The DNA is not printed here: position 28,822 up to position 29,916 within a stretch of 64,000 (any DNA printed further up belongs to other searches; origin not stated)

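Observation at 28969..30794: Metallophosphoesterase plus RNA-ligase operon: candidate RNA (tRNA) repair cassette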

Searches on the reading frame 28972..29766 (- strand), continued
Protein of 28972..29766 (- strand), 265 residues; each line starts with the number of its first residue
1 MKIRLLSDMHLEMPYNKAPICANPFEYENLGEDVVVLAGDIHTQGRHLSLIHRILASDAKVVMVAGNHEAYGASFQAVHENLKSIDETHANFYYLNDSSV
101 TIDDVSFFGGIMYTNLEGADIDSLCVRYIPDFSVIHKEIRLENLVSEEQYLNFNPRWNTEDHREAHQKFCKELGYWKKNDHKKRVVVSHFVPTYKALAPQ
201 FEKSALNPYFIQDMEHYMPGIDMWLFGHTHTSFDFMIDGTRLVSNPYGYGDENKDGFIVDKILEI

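Call 30: find_encoding_contigs(protein=P0010, flank=6000, max_places=2)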
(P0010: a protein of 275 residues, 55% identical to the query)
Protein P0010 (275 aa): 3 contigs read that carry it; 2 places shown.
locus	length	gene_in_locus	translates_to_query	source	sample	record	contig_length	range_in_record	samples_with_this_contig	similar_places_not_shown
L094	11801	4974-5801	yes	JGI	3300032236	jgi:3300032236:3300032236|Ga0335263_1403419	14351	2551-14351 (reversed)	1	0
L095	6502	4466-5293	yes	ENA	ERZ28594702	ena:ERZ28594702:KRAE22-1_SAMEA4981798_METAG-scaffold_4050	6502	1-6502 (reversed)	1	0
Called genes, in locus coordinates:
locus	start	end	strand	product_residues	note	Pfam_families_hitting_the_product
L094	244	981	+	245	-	-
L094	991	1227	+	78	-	-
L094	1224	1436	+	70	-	-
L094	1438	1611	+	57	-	-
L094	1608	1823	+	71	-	-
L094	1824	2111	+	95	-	-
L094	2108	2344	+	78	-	-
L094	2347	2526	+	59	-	-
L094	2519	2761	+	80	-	-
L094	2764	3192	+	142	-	-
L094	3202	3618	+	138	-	-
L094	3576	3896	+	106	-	-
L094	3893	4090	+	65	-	-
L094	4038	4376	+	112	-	-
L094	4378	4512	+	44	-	-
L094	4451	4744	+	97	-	-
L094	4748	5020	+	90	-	-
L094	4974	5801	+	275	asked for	PF00149:Metallophos, PF12850:Metallophos_2 (faint)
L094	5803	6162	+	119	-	-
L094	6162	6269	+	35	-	-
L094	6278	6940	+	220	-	-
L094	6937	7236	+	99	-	-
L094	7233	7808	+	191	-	PF16473:Rv2179c-like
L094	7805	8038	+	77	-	-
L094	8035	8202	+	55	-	-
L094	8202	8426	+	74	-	-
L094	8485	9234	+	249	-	PF00149:Metallophos, PF12850:Metallophos_2 (faint)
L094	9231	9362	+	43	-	-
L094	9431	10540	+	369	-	PF00004:AAA (faint), PF07728:AAA_5, PF08406:CbbQ_C (weak)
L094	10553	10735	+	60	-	-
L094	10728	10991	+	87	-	-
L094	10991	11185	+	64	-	-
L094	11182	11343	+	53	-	-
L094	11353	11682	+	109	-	-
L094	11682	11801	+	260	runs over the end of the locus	-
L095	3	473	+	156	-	?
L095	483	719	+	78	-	-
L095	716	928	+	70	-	-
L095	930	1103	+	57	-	-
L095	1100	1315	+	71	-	-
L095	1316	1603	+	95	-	-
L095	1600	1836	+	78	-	-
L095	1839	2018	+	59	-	-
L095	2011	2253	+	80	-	-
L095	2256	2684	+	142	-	-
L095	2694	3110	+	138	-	-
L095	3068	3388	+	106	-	-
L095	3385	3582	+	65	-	-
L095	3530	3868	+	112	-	-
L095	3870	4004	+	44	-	-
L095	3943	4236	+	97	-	-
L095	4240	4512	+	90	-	-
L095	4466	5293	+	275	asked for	PF00149:Metallophos, PF12850:Metallophos_2 (faint)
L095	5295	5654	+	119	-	-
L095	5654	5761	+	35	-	-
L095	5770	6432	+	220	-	-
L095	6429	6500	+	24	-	?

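Call 36: search_protein_families(library=padloc, proteins=[window:28972-29766:-], max_evalue=0.01)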
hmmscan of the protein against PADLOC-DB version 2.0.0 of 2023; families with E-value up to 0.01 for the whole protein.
window:28972-29766:- (265 aa): 1 family
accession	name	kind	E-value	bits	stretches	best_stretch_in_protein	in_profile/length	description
PDLC04908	PDC-S10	-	1.5e-09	35.5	1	30-112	28-109/223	-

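Call 42: predict_structure(alignment_id=A1)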
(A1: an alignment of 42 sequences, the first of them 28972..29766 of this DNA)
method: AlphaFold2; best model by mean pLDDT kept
length: 265 residues; sequences in the alignment: 42
mean_pLDDT: 91.3   pTM: 0.90
mean pLDDT of the five models: 91.3, 91.2, 91.1, 91.0, 89.8
residues with pLDDT >= 90: 209; 70-90: 38; 50-70: 10; < 50: 8
segments of 3 or more residues with pLDDT < 50: 15-22
pLDDT, mean of each block of 10 residues (from residue 1): 94 52 75 97 81 94 95 92 94 98 98 96 97 92 89 93 98 96 96 95 95 97 94 96 88 80 96
secondary structure, 60 per line:
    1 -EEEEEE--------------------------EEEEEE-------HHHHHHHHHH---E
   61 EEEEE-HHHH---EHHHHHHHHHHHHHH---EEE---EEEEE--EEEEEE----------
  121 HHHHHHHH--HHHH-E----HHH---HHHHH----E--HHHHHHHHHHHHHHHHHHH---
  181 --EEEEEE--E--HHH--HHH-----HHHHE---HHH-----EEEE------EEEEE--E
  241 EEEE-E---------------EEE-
elements in order: E2-7 E34-39 H47-56 E60-65 H67-70 H75-88 E92-94 E98-102 E105-110 H121-128 H131-134 H147-151 H159-177 E183-188 H207-210 E223-226 E233-237 E240-244 E262-264

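Call 45: fold_search(model_id=the predicted structure, library=pdb)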
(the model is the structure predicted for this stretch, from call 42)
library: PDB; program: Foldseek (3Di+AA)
matches with E <= 10: 466; with E <= 0.001: 56
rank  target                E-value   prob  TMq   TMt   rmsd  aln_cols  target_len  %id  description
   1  6unc_B                1.3e-08  1.00  0.64  0.61   5.5       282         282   15  The crystal structure of Phosphopantetheinyl Hydrolase (PptH) from Mycobacterium tuberculosis (released 2020-04-22)
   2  6unc_C                2.0e-08  1.00  0.64  0.61   7.6       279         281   16  The crystal structure of Phosphopantetheinyl Hydrolase (PptH) from Mycobacterium tuberculosis (released 2020-04-22)
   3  6unc_A                3.8e-08  1.00  0.64  0.61   5.5       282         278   15  The crystal structure of Phosphopantetheinyl Hydrolase (PptH) from Mycobacterium tuberculosis (released 2020-04-22)
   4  6unc_D                2.0e-07  1.00  0.63  0.61   6.0       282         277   18  The crystal structure of Phosphopantetheinyl Hydrolase (PptH) from Mycobacterium tuberculosis (released 2020-04-22)
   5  2hyp                  1.2e-06  1.00  0.50  0.56   7.8       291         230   15  Crystal structure of Rv0805 D66A mutant (released 2006-12-26)
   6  2hy1                  4.1e-06  1.00  0.47  0.54   8.2       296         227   15  Crystal structure of Rv0805 (released 2006-12-26)
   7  2bq8                  4.6e-06  1.00  0.48  0.42   9.2       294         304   12  Crystal structure of human purple acid phosphatase with an inhibitory conformation of the repression loop (released 2005-10-24)
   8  4tug_E                5.2e-06  1.00  0.49  0.43   5.8       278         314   12  Crystal structure of MjMre11-DNA2 complex (released 2014-10-15)
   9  6x1z_B                6.2e-06  1.00  0.53  0.44   8.0       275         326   12  Mre11 dimer in complex with small molecule modulator PFMJ (released 2020-06-10)
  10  2hyo                  6.2e-06  1.00  0.47  0.54   8.4       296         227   14  Crystal structure of Rv0805 N97A mutant (released 2006-12-26)
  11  5dny_C                6.9e-06  1.00  0.53  0.41   5.0       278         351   12  Structure of the ATPrS-Mre11/Rad50-DNA complex (released 2016-02-24)
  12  7dog_B                6.9e-06  1.00  0.49  0.42   8.9       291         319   15  Crystal structure of a nuclease and capping domain of SbcD from Staphylococcus aureus (released 2021-05-05)
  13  7ov2_A                7.3e-06  1.00  0.49  0.44   7.1       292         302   12  Crystal structure of pig purple acid phosphatase in complex with L-glutamine, (poly)ethylene glycol fragments and glyc (released 2022-01-12)
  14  4pef_A                7.3e-06  1.00  0.51  0.40   8.6       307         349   14  Dbr1 in complex with sulfate (released 2014-08-27)
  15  5k78_A                7.8e-06  1.00  0.47  0.37   8.7       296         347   14  Dbr1 in complex with 16-mer branched RNA (released 2016-12-07)
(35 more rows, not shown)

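Call 56: find_encoding_contigs(protein=P0013, flank=5000, max_places=1)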
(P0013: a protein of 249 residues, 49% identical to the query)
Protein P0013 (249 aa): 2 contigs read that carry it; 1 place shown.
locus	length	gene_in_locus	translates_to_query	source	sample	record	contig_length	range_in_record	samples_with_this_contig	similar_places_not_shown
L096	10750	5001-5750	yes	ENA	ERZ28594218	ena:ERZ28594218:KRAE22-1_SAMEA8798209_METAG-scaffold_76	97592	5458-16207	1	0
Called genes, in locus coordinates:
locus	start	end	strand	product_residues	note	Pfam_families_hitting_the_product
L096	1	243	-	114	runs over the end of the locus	-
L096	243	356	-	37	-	-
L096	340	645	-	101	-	-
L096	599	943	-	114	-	-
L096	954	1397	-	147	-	-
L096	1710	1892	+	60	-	-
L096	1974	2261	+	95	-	-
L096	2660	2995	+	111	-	PF18909:dGTP_diPhyd_N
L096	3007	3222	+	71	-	-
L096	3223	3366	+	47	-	-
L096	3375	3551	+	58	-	-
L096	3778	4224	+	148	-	PF00210:Ferritin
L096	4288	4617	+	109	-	-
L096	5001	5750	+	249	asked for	PF00149:Metallophos, PF12850:Metallophos_2 (faint)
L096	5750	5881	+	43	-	-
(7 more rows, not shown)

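Call 57: find_encoding_contigs(protein=P0057, flank=5000, max_places=1)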
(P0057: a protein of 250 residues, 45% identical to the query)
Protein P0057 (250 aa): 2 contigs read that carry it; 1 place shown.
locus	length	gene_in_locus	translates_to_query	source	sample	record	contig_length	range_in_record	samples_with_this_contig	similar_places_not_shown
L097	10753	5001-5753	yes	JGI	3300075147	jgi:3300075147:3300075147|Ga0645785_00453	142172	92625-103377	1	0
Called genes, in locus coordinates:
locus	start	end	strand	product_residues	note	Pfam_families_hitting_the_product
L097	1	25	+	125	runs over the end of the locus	-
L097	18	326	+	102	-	-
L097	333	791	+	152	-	-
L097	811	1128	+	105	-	-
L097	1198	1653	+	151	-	-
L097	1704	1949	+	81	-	-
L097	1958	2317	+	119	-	-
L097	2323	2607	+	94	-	-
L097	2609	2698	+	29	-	-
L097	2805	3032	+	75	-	-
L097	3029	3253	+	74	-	-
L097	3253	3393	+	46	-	-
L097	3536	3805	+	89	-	-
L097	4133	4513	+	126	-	-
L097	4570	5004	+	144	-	-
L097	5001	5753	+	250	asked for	PF00149:Metallophos, PF12850:Metallophos_2 (faint)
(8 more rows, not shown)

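Call 58: find_encoding_contigs(protein=P0074, flank=5000, max_places=1)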
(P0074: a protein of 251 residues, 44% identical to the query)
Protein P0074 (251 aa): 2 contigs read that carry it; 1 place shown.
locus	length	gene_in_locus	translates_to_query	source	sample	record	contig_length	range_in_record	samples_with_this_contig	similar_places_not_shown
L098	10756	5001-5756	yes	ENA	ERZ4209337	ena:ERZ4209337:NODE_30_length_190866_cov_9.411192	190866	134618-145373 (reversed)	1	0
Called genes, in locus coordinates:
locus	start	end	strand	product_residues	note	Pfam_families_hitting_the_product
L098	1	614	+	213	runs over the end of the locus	PF00574:CLP_protease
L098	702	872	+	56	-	-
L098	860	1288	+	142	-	PF13671:AAA_33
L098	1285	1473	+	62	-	-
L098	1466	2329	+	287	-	PF09511:RNA_lig_T4_1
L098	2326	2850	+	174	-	PF02915:Rubrerythrin (weak)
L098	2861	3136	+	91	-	-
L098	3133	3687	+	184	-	PF00149:Metallophos (faint), PF12850:Metallophos_2 (weak)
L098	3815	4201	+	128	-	-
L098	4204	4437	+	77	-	-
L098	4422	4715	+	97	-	-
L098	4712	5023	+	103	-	-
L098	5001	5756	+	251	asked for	PF00149:Metallophos, PF12850:Metallophos_2 (faint)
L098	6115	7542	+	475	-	PF11443:DUF2828, PF25043:DUF7788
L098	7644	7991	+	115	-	-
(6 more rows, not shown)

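Call 59: search_solved_structures(query=A1, max_evalue=1, show_alignments=1)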
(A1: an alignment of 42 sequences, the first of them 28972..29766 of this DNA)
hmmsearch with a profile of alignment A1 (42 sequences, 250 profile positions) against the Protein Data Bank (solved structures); distinct sequences matched with E-value up to 1: 3.
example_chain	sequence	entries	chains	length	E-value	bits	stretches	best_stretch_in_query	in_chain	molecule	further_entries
6unc_A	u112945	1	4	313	0.028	17.3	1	6-64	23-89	Metallophos domain-containing protein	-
7moq_Z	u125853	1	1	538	0.11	15.4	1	67-170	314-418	Outer dynein arm docking complex protein oda protein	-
8c47_B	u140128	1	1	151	0.19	14.6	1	56-101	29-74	Profilin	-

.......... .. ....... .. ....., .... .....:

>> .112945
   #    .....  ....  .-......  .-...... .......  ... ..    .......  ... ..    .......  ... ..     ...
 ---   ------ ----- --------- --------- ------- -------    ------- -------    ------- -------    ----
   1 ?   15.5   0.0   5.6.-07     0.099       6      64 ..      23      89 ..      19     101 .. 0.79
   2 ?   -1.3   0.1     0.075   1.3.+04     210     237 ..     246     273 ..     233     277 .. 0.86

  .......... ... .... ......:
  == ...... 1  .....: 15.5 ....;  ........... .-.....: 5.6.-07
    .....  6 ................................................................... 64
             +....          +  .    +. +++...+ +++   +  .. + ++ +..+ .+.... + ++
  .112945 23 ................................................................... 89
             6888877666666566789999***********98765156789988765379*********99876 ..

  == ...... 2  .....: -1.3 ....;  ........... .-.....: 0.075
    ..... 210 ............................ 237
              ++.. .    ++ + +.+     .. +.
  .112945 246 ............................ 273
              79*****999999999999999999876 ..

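Call 61: find_related_loci(query=A1, collection=viral_contigs, flank=6000)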
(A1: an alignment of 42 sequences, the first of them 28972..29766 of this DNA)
Query A1 (265 aa) in viral_contigs; peptide patterns used: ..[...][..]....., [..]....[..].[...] (x = any residue, [..] = any of these).
312 stretches matched a pattern; 293 encode a relative of the query (tblastn E <= 1e-3); the best 80 are kept; 80 distinct loci.
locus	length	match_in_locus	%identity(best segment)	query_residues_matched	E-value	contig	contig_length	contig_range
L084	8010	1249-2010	58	1-257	2e-94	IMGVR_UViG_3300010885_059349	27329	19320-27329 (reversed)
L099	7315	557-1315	57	1-257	3e-94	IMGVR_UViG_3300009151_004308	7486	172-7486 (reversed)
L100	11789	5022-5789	55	1-263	2e-90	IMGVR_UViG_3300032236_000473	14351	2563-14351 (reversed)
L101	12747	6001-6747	46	1-265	2e-66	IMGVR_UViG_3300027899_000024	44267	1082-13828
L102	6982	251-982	46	1-265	5e-66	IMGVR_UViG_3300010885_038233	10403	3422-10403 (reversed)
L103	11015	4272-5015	46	1-265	2e-64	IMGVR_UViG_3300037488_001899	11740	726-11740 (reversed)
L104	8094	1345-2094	46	1-265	6e-64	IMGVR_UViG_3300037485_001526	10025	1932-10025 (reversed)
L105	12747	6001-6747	43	1-265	2e-61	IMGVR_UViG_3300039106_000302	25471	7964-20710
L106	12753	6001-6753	42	1-265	7e-59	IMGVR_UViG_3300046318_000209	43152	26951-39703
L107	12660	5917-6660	41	1-265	7e-59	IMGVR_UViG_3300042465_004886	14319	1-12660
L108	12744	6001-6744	40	1-265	7e-59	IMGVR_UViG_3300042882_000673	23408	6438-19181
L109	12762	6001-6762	39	1-265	4e-53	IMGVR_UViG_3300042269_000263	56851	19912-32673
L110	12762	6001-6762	39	1-265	4e-53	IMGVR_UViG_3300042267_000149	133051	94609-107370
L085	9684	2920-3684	38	1-265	6e-47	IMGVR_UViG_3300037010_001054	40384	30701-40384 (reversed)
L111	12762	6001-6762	35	1-265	8e-42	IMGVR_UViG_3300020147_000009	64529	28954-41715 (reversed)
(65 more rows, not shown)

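Call 81: fold_search(model_id=the predicted structure, library=viral)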
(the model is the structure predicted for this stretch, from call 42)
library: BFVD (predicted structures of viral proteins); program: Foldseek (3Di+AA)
matches with E <= 10: 369; with E <= 0.001: 54
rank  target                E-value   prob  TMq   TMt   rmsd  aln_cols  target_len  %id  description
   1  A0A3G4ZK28            4.8e-20  1.00  0.83  0.83   3.4       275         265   24  Metallophosphatase [Terrestrivirus sp.]
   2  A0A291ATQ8            8.5e-20  1.00  0.82  0.50   8.6       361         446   19  Metallophosphatase [Pandoravirus salinus]
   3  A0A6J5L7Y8            1.9e-19  1.00  0.83  0.80   3.5       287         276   23  Calcineurin-like phosphoesterase domain, ApaH type [uncultured Caudovirales phage]
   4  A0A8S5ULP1            3.5e-19  1.00  0.84  0.78   3.8       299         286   21  Metallophosphatase domain protein [Myoviridae sp. ctCo31]
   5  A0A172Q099            1.2e-18  1.00  0.81  0.86   2.4       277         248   23  Metallophosphoesterase [Acinetobacter phage vB_AbaM_ME3]
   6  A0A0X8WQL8            6.8e-18  1.00  0.79  0.78   3.9       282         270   22  (no name in the UniProt tables at hand)
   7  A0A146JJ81            9.7e-18  1.00  0.76  0.83   4.0       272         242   25  (no name in the UniProt tables at hand)
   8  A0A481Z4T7            1.1e-16  1.00  0.74  0.68   4.3       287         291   21  Calcineurin-like phosphoesterase [Pithovirus LCPAC103]
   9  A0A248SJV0            1.7e-16  1.00  0.75  0.74   5.8       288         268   19  (no name in the UniProt tables at hand)
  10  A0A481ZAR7            5.5e-16  1.00  0.71  0.78   4.2       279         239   24  Calcineurin-like phosphoesterase [Pithovirus LCPAC403]
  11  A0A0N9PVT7            8.2e-16  1.00  0.76  0.44   3.6       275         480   22  Putative calcineurin-like phosphoesterase [Port-miou virus]
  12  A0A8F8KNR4            4.5e-15  1.00  0.70  0.68   3.8       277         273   19  Metallophosphoesterase [Clandestinovirus]
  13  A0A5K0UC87            5.3e-15  1.00  0.73  0.41   4.1       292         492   23  Metallophosphoesterase [Yasminevirus sp. GU-2018]
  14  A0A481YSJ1            4.4e-12  1.00  0.63  0.69   3.1       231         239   23  Calcineurin-like phosphoesterase [Marseillevirus LCMAC101]
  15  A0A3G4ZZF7            3.5e-07  1.00  0.45  0.83   2.9       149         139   25  Metallophosphatase (Fragment) [Edafosvirus sp.]
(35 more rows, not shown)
